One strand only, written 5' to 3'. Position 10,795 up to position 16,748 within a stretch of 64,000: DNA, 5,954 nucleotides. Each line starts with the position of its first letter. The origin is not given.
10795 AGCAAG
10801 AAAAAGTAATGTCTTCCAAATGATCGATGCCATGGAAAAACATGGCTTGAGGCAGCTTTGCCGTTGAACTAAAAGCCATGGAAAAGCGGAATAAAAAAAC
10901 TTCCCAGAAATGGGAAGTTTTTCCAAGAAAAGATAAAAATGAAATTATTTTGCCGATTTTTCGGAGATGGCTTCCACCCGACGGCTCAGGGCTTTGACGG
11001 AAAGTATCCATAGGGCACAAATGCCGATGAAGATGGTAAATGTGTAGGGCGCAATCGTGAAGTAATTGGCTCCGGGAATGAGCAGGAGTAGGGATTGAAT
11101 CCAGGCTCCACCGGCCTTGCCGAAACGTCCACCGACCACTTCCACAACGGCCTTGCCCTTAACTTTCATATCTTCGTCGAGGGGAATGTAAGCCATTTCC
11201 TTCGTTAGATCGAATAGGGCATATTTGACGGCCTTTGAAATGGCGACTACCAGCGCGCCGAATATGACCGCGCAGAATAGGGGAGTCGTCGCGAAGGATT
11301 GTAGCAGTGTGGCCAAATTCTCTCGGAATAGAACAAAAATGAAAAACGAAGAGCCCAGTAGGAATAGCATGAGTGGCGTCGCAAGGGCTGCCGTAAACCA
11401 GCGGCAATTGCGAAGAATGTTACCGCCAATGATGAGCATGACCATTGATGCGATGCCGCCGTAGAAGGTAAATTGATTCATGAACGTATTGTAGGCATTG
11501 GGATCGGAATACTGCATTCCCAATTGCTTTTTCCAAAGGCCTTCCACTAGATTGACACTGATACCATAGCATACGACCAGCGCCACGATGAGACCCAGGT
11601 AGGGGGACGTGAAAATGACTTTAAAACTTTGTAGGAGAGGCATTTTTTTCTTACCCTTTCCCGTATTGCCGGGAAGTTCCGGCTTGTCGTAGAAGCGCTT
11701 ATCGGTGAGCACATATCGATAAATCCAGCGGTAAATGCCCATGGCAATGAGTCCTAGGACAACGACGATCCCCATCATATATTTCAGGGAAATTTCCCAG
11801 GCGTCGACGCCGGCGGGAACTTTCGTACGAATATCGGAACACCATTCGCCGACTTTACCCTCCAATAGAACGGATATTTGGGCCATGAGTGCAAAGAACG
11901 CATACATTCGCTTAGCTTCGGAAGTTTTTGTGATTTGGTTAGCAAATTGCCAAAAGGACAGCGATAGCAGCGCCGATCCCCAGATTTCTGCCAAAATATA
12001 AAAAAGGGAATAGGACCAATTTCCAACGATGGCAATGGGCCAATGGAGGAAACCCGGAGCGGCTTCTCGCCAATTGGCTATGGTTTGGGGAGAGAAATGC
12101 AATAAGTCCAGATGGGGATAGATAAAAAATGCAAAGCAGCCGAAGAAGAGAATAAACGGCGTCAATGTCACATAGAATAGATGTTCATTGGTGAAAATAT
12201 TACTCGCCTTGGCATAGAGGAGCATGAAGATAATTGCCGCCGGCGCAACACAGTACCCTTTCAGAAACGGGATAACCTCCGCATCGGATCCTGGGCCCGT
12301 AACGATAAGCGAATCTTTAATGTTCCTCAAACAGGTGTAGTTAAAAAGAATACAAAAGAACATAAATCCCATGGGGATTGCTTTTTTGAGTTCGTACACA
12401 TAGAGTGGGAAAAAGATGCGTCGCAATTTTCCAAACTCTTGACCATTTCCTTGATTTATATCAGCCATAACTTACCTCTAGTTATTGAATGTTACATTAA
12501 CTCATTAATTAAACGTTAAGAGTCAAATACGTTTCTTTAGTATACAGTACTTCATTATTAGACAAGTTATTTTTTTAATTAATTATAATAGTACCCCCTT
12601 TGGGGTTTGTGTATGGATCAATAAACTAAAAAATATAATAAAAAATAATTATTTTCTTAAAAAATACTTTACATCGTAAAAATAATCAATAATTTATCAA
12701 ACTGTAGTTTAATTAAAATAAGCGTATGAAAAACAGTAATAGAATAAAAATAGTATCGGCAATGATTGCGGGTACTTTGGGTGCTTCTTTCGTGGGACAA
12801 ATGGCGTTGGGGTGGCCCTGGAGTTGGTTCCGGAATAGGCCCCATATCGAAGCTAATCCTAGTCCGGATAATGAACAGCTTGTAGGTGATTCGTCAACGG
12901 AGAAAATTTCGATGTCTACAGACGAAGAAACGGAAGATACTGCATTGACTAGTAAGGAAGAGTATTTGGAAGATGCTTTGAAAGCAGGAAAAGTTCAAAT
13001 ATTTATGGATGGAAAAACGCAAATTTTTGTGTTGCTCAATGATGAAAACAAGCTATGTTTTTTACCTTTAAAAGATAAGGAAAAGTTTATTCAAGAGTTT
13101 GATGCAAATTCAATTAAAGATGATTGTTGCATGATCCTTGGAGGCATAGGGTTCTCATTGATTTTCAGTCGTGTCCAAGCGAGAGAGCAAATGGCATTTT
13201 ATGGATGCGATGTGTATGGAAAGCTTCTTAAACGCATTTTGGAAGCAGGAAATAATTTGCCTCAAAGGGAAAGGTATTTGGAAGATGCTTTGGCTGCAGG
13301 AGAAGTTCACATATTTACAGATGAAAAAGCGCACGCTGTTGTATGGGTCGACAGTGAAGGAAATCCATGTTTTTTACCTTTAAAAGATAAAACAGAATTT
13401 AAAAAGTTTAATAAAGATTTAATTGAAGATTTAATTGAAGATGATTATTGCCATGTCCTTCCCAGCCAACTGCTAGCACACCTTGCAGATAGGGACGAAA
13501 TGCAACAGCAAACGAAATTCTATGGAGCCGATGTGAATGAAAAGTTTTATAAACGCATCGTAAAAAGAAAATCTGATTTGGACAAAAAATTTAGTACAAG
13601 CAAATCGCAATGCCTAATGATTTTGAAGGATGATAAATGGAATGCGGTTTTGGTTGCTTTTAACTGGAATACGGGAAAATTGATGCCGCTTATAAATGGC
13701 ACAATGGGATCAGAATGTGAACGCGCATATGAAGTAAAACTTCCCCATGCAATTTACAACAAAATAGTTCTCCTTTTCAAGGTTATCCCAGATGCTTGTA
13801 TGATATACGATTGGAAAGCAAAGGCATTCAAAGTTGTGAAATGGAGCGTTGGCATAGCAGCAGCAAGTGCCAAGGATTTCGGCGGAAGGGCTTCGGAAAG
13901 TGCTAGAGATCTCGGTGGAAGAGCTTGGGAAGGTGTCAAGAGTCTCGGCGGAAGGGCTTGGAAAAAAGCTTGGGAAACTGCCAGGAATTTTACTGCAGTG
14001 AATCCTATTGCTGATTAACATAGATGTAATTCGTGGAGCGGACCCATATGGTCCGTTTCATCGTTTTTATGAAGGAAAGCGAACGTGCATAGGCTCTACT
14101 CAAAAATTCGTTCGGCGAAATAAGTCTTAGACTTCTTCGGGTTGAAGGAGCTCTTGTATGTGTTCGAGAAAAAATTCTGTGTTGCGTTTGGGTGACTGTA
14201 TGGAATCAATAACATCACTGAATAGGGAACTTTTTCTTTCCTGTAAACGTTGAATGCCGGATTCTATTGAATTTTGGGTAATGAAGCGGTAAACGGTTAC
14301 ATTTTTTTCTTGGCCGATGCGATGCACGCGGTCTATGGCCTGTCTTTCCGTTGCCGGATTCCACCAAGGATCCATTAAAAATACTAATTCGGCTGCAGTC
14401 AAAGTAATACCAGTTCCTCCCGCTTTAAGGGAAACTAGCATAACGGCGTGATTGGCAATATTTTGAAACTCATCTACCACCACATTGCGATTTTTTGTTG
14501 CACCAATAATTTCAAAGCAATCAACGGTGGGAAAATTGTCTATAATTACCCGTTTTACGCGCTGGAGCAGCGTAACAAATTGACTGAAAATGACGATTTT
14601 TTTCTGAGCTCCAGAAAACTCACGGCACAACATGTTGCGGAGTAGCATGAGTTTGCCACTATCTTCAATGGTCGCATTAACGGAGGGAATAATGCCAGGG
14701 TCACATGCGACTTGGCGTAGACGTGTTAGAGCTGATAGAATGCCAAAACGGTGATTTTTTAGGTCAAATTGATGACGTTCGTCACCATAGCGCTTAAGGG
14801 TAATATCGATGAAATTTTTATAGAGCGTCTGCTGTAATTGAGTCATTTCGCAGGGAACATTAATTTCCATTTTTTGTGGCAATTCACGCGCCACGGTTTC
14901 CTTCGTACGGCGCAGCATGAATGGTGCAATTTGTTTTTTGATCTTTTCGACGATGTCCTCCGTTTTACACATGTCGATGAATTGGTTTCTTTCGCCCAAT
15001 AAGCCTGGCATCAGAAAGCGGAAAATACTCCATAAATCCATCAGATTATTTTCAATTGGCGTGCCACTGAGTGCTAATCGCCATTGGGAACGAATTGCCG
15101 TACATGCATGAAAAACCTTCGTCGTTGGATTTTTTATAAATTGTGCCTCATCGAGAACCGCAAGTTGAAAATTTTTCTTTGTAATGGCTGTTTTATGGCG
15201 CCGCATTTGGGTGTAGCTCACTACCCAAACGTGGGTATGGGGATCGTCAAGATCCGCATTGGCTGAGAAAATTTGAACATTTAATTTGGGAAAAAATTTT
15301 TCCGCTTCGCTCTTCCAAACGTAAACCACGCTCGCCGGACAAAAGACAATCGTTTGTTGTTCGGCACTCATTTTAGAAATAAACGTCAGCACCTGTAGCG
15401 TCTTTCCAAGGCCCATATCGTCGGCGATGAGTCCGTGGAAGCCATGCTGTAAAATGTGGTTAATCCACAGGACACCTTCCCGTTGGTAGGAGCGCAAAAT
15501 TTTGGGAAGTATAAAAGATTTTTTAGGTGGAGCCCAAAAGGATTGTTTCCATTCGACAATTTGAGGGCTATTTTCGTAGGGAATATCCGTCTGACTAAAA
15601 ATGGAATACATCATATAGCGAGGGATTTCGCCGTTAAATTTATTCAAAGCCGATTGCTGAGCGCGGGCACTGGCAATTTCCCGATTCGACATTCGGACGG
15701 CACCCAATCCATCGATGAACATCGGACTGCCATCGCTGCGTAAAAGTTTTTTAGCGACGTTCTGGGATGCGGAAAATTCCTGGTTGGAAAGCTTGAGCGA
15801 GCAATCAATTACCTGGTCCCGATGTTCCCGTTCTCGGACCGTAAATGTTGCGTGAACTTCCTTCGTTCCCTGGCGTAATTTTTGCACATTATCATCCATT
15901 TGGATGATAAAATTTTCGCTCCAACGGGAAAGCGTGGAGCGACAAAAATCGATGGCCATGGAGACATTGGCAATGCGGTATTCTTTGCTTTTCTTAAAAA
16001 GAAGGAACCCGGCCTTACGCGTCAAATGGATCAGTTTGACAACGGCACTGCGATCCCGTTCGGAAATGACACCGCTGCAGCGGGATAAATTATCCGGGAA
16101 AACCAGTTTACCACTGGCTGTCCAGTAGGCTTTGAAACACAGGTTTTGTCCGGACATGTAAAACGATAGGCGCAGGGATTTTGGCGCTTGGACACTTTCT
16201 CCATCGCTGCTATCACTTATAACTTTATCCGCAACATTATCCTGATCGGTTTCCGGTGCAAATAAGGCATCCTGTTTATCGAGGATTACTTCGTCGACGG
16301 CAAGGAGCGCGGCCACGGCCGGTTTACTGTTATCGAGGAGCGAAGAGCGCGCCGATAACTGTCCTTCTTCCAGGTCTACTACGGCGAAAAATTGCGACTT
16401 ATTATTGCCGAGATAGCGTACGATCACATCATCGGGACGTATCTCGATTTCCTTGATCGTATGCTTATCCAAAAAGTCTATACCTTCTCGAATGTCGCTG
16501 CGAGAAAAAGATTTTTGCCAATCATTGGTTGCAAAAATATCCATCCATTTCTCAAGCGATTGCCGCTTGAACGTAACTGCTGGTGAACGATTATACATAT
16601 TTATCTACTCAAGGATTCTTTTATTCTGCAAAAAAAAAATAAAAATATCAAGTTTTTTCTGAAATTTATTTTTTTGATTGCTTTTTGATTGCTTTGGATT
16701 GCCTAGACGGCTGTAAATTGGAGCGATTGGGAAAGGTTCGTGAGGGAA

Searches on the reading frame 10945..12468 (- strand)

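Call 12: search_protein_families(library=pfam, proteins=[window:10945-12468:-], max_evalue=0.001)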
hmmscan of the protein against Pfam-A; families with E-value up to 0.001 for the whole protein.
window:10945-12468:- (507 aa): 1 family
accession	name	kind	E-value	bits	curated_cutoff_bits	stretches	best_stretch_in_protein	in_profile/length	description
PF03219.20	TLC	-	1.7e-178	594.9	21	1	9-496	5-489/491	TLC ATP/ADP transporter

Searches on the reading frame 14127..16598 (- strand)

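Call 12: search_protein_families(library=pfam, proteins=[window:14127-16598:-], max_evalue=0.001)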
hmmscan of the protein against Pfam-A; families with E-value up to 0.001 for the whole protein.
window:14127-16598:- (823 aa): 3 families
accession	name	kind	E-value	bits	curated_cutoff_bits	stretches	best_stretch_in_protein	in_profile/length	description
PF00176.29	SNF2-rel_dom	-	2e-56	191.7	24.9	1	371-635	1-289/290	SNF2-related domain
PF00271.37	Helicase_C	-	1.3e-17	64.5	23.5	1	655-762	8-110/110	Helicase conserved C-terminal domain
PF04851.21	ResIII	-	2.5e-07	31.2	22.5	1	368-515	4-163/164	Type III restriction enzyme, res subunit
